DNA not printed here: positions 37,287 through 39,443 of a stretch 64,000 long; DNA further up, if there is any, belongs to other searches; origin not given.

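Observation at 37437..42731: Two adjacent paralogous surface proteins, each opening with a membrane anchor plus a purple-acid-phosphatase-N-type Fn3 domain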

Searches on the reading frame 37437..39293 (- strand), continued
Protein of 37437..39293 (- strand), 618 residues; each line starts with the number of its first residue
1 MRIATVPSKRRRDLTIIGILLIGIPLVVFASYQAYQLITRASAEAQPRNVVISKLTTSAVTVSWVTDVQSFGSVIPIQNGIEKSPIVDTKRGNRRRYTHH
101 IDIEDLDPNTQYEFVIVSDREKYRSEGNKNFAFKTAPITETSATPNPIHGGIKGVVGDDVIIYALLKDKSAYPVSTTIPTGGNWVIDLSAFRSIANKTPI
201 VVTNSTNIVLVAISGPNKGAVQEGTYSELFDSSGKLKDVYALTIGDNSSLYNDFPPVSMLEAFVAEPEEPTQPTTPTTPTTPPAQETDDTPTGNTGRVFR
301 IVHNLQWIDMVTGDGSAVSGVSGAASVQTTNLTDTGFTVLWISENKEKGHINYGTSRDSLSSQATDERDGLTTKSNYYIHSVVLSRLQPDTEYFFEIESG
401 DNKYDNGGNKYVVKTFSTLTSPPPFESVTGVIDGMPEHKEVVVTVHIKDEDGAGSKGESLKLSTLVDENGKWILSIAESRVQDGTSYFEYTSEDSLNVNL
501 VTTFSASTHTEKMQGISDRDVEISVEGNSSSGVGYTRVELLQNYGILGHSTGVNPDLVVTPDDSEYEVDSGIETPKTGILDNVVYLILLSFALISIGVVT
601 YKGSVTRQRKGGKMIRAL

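Call 14: find_encoding_contigs(protein=P0036, flank=10000, max_places=2)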
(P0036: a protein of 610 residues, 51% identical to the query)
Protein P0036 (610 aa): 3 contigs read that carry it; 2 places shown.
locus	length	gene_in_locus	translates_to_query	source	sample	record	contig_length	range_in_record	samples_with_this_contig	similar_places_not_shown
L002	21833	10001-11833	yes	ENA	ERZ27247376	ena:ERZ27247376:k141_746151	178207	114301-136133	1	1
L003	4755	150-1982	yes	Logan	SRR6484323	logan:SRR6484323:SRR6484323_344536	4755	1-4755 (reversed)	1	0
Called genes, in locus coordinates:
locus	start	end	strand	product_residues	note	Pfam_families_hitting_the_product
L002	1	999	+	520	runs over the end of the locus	PF00009:GTP_EFTU, PF01926:MMR_HSR1, PF11987:IF-2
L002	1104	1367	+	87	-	PF00312:Ribosomal_S15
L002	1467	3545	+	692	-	PF01138:RNase_PH, PF00013:KH_1, PF22675:KH-I_KHDC4-BBP (faint), PF00575:S1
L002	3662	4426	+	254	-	PF18761:Heliorhodopsin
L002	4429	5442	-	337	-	PF17125:Methyltr_RsmF_N, PF01189:Methyltr_RsmB-F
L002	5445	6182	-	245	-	PF04452:Methyltrans_RNA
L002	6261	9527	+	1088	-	PF16656:Pur_ac_phosph_N (weak)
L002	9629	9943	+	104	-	-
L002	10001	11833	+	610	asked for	PF00041:fn3 (weak), PF16656:Pur_ac_phosph_N (weak)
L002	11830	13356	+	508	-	-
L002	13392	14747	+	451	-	-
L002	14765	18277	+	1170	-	PF05257:CHAP (faint)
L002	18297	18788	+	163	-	-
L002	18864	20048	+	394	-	-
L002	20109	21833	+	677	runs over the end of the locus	PF00580:UvrD-helicase, PF13245:AAA_19, PF13604:AAA_30 (faint), PF01443:Viral_helicase1 (faint), PF13361:UvrD_C, PF13538:UvrD_C_2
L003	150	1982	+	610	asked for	PF00041:fn3 (weak), PF16656:Pur_ac_phosph_N (weak)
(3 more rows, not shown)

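Call 24: search_protein_families(library=phrogs, proteins=[window:37437-39293:-], max_evalue=0.01)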
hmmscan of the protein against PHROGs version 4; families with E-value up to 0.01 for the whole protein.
window:37437-39293:- (618 aa): 0 families

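Call 26: find_related_loci(query=A1, collection=genome_contigs, flank=10000)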
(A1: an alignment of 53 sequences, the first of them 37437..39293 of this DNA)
Query A1 (618 aa) in genome_contigs; peptide patterns used: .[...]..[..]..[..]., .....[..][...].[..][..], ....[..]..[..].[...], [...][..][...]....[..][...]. (x = any residue, [..] = any of these).
134 stretches matched a pattern; 58 encode a relative of the query (tblastn E <= 1e-3); 57 distinct loci.
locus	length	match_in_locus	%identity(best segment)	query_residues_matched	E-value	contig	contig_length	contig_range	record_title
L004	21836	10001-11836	63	1-618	0e+0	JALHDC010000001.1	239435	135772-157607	MAG: bacterium isolate 1-no_shock_S1_027 scaffold_53, whole genome shotgun sequence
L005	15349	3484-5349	64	1-618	0e+0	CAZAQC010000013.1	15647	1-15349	MAG TPA_asm: uncultured Candidatus Saccharibacteria bacterium isolate SRP294416_co1_729 genome assembly, contig: NODE_77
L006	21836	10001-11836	55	1-614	0e+0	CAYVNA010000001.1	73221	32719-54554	MAG TPA_asm: uncultured Candidatus Saccharibacteria bacterium isolate SRP192927_co3_886 genome assembly, contig: NODE_56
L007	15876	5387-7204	57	1-614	0e+0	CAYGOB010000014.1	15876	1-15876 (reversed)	MAG TPA_asm: uncultured Candidatus Saccharibacteria bacterium isolate ERP113451_co4_79 genome assembly, contig: NODE_211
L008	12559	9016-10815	54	1-601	0e+0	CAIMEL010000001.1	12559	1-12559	uncultured bacterium isolate LaPlata_bin-3090 genome assembly, contig: bin-3090:01/25, whole genome shotgun sequence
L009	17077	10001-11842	50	1-616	0e+0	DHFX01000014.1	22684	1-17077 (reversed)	MAG TPA_asm: Candidatus Dojkabacteria bacterium UBA4813 UBA4813_contig_16508, whole genome shotgun sequence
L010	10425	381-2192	51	1-614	0e+0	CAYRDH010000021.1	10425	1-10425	MAG TPA_asm: uncultured Candidatus Saccharibacteria bacterium isolate SRP241341_co1_3 genome assembly, contig: NODE_6730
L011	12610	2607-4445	48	1-603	0e+0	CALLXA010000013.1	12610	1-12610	MAG TPA_asm: uncultured bacterium isolate SRR3330206_bin.35_CONCOCT_v1.1_MAG genome assembly, contig: ERZ724085.3856, wh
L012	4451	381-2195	50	1-614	0e+0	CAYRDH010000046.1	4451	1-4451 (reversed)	MAG TPA_asm: uncultured Candidatus Saccharibacteria bacterium isolate SRP241341_co1_3 genome assembly, contig: NODE_1680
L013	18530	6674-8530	48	1-618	2e-175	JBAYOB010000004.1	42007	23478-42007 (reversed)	MAG: Candidatus Dojkabacteria bacterium isolate SO_2016_LW2_102 scaffold01481_LW138R_2016, whole genome shotgun sequence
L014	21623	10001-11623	50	1-547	4e-174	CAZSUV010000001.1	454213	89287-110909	MAG TPA_asm: uncultured Candidatus Saccharibacteria bacterium isolate SRP302447_co3_161 genome assembly, contig: NODE_41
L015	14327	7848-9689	51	1-614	0e+0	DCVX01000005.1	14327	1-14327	MAG TPA_asm: Candidatus Dojkabacteria bacterium UBA2177 UBA2177_contig_5130, whole genome shotgun sequence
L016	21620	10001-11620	50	1-547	3e-173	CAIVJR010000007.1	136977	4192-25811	uncultured bacterium isolate Loclat_bin-19700 genome assembly, contig: bin-19700:07/10, whole genome shotgun sequence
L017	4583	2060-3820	48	1-610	2e-178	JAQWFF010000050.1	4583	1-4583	MAG: Candidatus Dojkabacteria bacterium isolate STF2_92 NODE_72035_length_4583_cov_3.469479_Sandtown_F2, whole genome sh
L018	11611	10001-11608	52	1-534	9e-170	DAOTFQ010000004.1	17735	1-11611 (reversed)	MAG TPA_asm: Candidatus Dojkabacteria bacterium isolate AMR_MDS_3099 NODE_3830_length_17735_cov_5.163179, whole genome s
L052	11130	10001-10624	33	19-501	9e-24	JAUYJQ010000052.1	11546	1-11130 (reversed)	MAG: Candidatus Beckwithbacteria bacterium isolate C24_metabat.bin.156 C24_k141_624073, whole genome shotgun sequence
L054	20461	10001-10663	33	1-498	3e-22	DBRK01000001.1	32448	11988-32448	MAG TPA_asm: Patescibacteria group bacterium UBA1370 UBA1370_contig_1373, whole genome shotgun sequence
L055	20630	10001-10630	34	37-503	4e-22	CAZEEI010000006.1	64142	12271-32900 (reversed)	MAG TPA_asm: uncultured Pseudomonadales bacterium isolate SRP192927_co7_719 genome assembly, contig: NODE_558_length_641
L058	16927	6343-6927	28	16-500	9e-16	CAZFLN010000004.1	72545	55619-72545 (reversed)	MAG TPA_asm: uncultured Pseudomonadales bacterium isolate SRP344714_co1_414 genome assembly, contig: NODE_810_length_725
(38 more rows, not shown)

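Call 27: predict_structure(alignment_id=A1)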
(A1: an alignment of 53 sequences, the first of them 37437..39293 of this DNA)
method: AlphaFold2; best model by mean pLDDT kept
length: 618 residues; sequences in the alignment: 53
mean_pLDDT: 77.1   pTM: 0.42
mean pLDDT of the five models: 77.1, 76.9, 75.6, 74.9, 73.9
residues with pLDDT >= 90: 228; 70-90: 237; 50-70: 27; < 50: 126
segments of 3 or more residues with pLDDT < 50: 1-5, 262-316, 527-579, 606-618
pLDDT, mean of each block of 10 residues (from residue 1): 51 78 84 72 78 92 91 90 86 85 92 90 82 89 86 79 94 90 87 90 92 90 93 88 86 86 35 35 33 38 38 50 89 94 90 93 91 86 94 94 89 92 85 86 94 89 92 90 89 93 86 89 67 37 40 38 37 41 76 86 58 39
secondary structure, 60 per line:
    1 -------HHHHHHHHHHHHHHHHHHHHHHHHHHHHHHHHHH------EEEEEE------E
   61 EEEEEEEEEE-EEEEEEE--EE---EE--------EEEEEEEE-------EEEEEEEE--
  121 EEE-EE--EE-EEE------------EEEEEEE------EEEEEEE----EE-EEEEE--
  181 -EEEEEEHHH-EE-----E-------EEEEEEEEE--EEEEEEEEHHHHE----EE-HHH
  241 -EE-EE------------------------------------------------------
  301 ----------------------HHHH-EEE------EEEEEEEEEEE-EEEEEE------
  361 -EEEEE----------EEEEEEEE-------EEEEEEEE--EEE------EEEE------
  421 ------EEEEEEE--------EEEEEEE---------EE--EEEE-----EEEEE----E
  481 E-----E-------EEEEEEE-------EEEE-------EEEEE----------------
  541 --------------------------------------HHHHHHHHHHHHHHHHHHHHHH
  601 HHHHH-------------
elements in order: H8-41 E48-53 E60-70 E72-78 E96-103 E111-118 E121-123 E132-134 E147-153 E160-166 E174-178 E182-187 E207-215 E218-225 H226-229 H323-326 E328-330 E337-347 E349-354 E362-366 E377-384 E392-399 E402-404 E411-414 E427-433 E442-448 E462-465 E471-475 E495-501 E509-512 E520-524 H579-605

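Call 30: fold_search(model_id=the predicted structure, library=pdb)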
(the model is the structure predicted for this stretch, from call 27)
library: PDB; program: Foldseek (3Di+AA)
matches with E <= 10: 1699; with E <= 0.001: 141
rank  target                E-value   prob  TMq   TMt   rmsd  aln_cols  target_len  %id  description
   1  5e53_B                1.2e-08  1.00  0.12  0.24  24.4       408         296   13  Crystal structure of chicken CNTN1 FN1-FN3 domains (released 2016-08-31)
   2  9ba4_A                1.4e-08  1.00  0.12  0.08  30.1       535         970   10  Full-length cross-linked Contactin 2 (CNTN2) (released 2024-07-17)
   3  1fnf                  2.0e-08  1.00  0.11  0.18  31.2       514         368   11  FRAGMENT OF HUMAN FIBRONECTIN ENCOMPASSING TYPE-III REPEATS 7 THROUGH 10 (released 1996-01-29)
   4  6tpw                  3.1e-08  1.00  0.11  0.18  32.3       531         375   13  Crystal structures of FNIII domain one through four of the human leucocyte common antigen-related protein ( LAR) (released 2020-05-13)
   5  5e53_C                3.3e-08  1.00  0.13  0.25  24.2       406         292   14  Crystal structure of chicken CNTN1 FN1-FN3 domains (released 2016-08-31)
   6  5e7l                  4.0e-08  1.00  0.13  0.25  24.2       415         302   11  Crystal structure of mouse CNTN2 FN1-FN3 domains (released 2016-08-31)
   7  5e53_A                5.1e-08  1.00  0.12  0.24  24.2       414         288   13  Crystal structure of chicken CNTN1 FN1-FN3 domains (released 2016-08-31)
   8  5e53_D                5.7e-08  1.00  0.12  0.24  24.4       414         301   13  Crystal structure of chicken CNTN1 FN1-FN3 domains (released 2016-08-31)
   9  6mfa                  1.2e-07  1.00  0.10  0.17  29.2       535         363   11  Fragment of human fibronectin containing the 4th-7th type III domains (released 2019-09-18)
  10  3t1w                  1.7e-07  1.00  0.11  0.18  31.4       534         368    9  Structure of the four-domain fragment Fn7B89 of oncofetal fibronectin (released 2012-03-21)
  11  7mrk_D                2.9e-07  1.00  0.11  0.21  24.2       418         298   11  Chicken CNTN4 APP complex (released 2022-01-05)
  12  1iga_A                4.5e-07  0.98  0.11  0.14  39.8       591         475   10  MODEL OF HUMAN IGA1 DETERMINED BY SOLUTION SCATTERING CURVE-FITTING AND HOMOLOGY MODELLING (released 1999-06-15)
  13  7ndg_B                5.2e-07  1.00  0.12  0.23  30.1       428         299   11  Cryo-EM structure of the ternary complex between Netrin-1, Neogenin and Repulsive Guidance Molecule B (released 2021-03-31)
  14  2v5y                  5.2e-07  1.00  0.11  0.12  36.0       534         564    8  Crystal structure of the receptor protein tyrosine phosphatase mu ectodomain (released 2007-09-11)
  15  5i99                  5.2e-07  0.98  0.09  0.13  34.7       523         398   10  Crystal structure of mouse CNTN3 Ig5-Fn2 domains (released 2016-08-31)
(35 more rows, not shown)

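Call 46: search_protein_families(library=pfam, proteins=[L055:3493-5484:+, L055:5503-6246:+, L055:8104-8775:+, L055:8775-9500:+, L055:9857-11275:+, L055:11278-11847:+, L055:12058-13785:+, L055:13788-14711:+, L055:14772-15671:+, L055:15671-18199:+], max_evalue=0.001)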
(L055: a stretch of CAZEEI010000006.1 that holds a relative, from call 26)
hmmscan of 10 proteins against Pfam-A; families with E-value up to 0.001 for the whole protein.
L055:3493-5484:+ (663 aa): 0 families

L055:5503-6246:+ (247 aa): 3 families
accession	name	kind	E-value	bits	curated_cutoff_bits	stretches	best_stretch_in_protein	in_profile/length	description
PF00175.26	NAD_binding_1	-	1.3e-17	64.8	22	1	125-227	1-107/109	Oxidoreductase NAD-binding domain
PF00970.30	FAD_binding_6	-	1.6e-13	51.2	21.1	1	15-107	2-97/99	Oxidoreductase FAD-binding domain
PF08030.17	NAD_binding_6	-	9.7e-07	29.4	22.2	1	122-179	3-65/156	Ferric reductase NAD binding domain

L055:8104-8775:+ (223 aa): 1 family
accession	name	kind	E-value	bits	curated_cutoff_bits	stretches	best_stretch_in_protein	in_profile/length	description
PF05137.18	PilN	-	2.1e-12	47.3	22.8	1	132-206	1-76/78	Fimbrial assembly protein (PilN)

L055:8775-9500:+ (241 aa): 0 families

L055:9857-11275:+ (472 aa): 3 families
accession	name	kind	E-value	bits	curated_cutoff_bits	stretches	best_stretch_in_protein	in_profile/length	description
PF16656.11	Pur_ac_phosph_N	-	9.4e-11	42.6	30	1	59-138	1-83/93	Purple acid Phosphatase, N-terminal domain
PF19077.6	Big_13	-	4.1e-10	40.5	27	1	310-380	23-94/102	Bacterial Ig-like domain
PF00041.27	fn3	-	0.00022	21.8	25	1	58-135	2-68/84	Fibronectin type III domain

L055:11278-11847:+ (189 aa): 0 families

L055:12058-13785:+ (575 aa): 2 families
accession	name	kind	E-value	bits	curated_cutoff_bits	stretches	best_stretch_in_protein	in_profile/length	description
PF01833.30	TIG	-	1.5e-15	57.4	20.9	1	325-392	1-72/84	IPT/TIG domain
PF00404.24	Dockerin_1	-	3e-06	27.8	22.9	1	511-563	2-52/57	Dockerin type I domain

L055:13788-14711:+ (307 aa): 0 families

L055:14772-15671:+ (299 aa): 0 families

L055:15671-18199:+ (842 aa): 0 families

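Call 47: search_protein_families(library=pfam, proteins=[L054:6280-7980:+, L054:8068-8655:+, L054:8648-9319:+, L054:9323-9874:+, L054:9983-11599:+], max_evalue=0.001)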
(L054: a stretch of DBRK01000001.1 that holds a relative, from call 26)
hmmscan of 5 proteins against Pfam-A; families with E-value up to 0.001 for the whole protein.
L054:6280-7980:+ (566 aa): 1 family
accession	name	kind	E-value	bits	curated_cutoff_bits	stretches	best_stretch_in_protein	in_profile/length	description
PF03023.19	MurJ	-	1.3e-63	215.6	27.4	1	67-493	12-437/451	Lipid II flippase MurJ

L054:8068-8655:+ (195 aa): 1 family
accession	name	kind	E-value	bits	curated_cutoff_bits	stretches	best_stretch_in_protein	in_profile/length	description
PF05137.18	PilN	-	8.8e-16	58.2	22.8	1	105-179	2-77/78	Fimbrial assembly protein (PilN)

L054:8648-9319:+ (223 aa): 1 family
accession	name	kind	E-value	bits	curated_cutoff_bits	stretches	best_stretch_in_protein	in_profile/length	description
PF04350.18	PilO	-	8.5e-08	32.9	22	1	65-193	15-134/145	Pilus assembly protein, PilO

L054:9323-9874:+ (183 aa): 0 families

L054:9983-11599:+ (538 aa): 1 family
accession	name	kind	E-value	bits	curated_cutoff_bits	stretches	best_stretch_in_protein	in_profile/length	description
PF16656.11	Pur_ac_phosph_N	-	9.5e-12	45.8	30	1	60-142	3-84/93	Purple acid Phosphatase, N-terminal domain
